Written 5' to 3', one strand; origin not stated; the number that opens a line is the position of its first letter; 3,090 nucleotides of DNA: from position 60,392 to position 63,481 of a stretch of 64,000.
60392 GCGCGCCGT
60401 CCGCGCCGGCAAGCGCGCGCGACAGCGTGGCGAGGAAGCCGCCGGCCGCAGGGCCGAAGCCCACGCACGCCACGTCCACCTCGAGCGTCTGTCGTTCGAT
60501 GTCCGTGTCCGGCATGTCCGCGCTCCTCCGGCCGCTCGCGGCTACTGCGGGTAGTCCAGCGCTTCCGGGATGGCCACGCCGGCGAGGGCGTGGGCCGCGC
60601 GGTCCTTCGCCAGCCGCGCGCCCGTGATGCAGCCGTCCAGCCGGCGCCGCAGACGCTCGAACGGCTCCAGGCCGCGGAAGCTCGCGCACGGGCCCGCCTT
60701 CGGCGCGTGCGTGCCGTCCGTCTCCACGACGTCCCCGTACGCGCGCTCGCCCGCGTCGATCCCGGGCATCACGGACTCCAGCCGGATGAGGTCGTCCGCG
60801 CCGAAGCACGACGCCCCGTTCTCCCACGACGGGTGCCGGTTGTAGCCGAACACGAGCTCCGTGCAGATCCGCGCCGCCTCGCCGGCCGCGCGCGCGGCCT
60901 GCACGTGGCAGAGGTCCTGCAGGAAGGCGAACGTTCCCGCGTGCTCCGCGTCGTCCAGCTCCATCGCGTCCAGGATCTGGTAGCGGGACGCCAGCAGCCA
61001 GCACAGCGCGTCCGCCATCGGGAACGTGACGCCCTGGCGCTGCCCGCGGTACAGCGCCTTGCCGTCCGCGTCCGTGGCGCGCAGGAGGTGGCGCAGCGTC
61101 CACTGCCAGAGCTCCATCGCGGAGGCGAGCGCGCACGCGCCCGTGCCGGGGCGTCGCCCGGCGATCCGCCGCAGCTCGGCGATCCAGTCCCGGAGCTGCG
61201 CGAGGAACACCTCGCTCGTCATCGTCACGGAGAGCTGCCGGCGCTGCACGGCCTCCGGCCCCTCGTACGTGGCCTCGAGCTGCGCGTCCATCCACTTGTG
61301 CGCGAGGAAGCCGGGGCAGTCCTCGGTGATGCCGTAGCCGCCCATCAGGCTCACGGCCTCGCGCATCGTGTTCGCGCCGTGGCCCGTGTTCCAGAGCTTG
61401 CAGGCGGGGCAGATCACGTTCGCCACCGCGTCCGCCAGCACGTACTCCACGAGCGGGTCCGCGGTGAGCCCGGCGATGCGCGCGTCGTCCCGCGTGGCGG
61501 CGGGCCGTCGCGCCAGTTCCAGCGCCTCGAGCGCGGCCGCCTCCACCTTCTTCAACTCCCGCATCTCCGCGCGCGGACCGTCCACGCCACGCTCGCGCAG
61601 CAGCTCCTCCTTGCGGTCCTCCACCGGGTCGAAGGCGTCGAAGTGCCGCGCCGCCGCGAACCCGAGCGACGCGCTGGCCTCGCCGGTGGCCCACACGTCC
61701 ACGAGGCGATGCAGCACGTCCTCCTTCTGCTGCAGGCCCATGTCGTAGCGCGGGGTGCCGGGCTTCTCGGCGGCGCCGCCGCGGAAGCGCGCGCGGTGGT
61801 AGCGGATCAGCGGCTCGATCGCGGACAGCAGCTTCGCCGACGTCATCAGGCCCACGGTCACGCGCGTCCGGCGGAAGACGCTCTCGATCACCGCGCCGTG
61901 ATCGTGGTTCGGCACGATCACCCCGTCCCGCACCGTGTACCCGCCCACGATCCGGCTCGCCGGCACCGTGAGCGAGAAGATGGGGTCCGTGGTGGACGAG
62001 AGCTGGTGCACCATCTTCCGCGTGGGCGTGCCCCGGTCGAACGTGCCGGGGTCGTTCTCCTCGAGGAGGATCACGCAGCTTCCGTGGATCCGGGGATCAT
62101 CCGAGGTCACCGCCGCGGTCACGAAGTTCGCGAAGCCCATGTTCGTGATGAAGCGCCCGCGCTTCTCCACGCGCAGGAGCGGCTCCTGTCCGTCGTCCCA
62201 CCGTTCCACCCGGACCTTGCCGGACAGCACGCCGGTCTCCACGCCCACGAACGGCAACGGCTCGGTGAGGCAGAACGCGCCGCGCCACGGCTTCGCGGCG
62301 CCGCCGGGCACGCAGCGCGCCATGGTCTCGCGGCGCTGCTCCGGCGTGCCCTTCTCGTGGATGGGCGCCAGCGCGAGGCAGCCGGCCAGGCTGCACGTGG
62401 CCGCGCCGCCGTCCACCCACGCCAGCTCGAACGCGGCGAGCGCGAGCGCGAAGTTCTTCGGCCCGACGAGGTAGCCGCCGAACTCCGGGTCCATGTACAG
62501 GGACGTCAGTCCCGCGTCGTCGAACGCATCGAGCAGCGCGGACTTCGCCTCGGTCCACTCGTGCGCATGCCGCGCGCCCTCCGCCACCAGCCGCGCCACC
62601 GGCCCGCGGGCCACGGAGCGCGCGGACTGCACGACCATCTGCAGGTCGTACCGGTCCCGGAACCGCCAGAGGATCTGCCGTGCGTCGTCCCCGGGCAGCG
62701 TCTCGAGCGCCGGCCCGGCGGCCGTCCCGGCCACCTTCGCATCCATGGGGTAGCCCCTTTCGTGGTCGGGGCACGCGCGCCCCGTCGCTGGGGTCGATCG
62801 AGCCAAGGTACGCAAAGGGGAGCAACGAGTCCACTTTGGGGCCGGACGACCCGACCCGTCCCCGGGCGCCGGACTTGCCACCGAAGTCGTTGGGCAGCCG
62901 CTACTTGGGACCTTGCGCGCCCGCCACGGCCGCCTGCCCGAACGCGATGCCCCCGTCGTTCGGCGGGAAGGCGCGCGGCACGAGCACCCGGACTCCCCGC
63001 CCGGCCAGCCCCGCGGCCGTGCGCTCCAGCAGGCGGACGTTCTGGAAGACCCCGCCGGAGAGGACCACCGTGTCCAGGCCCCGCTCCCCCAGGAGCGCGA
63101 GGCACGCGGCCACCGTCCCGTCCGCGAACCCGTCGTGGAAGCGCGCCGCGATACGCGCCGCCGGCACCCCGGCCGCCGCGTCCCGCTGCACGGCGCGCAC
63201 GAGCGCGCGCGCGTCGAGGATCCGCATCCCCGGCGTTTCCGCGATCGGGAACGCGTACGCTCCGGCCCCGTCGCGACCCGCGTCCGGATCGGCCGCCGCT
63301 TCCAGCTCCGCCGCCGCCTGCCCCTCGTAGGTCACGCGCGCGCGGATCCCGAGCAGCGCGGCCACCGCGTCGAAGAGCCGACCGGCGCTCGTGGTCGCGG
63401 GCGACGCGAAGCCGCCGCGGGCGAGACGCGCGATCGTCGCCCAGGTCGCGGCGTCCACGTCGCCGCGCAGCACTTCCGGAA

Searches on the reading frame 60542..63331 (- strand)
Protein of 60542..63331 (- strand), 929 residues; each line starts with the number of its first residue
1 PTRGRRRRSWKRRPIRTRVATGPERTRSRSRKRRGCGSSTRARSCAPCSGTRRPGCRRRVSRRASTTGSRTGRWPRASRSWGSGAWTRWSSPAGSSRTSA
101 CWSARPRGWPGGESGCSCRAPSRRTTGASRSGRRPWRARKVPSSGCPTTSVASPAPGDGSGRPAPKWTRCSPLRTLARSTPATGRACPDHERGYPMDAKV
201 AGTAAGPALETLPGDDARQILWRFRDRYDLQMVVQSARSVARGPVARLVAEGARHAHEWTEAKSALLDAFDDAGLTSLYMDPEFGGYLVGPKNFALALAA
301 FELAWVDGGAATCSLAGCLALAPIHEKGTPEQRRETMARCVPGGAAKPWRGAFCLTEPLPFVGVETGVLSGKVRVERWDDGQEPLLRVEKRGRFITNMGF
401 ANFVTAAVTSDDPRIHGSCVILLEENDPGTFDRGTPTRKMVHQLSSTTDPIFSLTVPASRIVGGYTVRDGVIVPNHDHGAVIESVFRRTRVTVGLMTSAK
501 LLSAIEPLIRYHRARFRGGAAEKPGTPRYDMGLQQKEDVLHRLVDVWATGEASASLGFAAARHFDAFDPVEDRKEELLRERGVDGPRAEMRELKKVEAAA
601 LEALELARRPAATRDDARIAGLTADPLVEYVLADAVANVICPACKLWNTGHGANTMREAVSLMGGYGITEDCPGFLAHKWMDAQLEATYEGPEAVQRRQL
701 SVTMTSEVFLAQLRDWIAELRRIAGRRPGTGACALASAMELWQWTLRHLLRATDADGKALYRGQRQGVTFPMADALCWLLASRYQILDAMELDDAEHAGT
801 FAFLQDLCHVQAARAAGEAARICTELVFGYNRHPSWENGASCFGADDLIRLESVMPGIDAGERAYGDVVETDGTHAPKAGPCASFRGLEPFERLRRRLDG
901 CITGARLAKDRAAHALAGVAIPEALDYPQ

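Call 25: search_protein_families(library=pfam, proteins=[window:60542-63331:-], max_evalue=0.001)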
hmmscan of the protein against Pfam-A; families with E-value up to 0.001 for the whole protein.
window:60542-63331:- (929 aa): 2 families
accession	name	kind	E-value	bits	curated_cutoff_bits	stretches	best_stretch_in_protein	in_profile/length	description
PF00441.29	Acyl-CoA_dh_1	-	3.8e-11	43.8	22.4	1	618-700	65-145/150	Acyl-CoA dehydrogenase, C-terminal domain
PF02771.21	Acyl-CoA_dh_N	-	6.5e-10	39.8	22.9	1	231-341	5-110/113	Acyl-CoA dehydrogenase, N-terminal domain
